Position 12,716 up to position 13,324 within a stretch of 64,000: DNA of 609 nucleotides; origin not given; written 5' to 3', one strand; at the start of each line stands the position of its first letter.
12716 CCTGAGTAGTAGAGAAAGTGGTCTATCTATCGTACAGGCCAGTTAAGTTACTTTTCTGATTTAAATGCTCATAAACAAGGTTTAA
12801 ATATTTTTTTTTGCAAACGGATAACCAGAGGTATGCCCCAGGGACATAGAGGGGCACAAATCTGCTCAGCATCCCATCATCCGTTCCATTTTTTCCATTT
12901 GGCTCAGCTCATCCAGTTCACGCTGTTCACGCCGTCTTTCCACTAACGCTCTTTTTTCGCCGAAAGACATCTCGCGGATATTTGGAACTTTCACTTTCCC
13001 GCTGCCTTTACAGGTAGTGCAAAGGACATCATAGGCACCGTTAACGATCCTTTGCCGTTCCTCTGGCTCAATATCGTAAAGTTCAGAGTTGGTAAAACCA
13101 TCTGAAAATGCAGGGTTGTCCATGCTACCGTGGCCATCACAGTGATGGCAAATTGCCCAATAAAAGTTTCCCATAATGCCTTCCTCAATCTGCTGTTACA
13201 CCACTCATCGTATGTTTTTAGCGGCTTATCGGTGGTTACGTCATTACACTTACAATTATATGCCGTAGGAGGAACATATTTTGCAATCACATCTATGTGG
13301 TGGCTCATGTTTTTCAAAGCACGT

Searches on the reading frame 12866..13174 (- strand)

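Call 100: search_protein_families(library=pfam, proteins=[window:12866-13174:-], max_evalue=0.001)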
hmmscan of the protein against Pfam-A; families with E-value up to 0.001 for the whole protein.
window:12866-13174:- (102 aa): 1 family
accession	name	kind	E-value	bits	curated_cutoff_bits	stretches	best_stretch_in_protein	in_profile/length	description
PF00684.25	DnaJ_CXXCXGXG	-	0.00067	20.3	32.7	0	51-63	17-29/65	DnaJ central domain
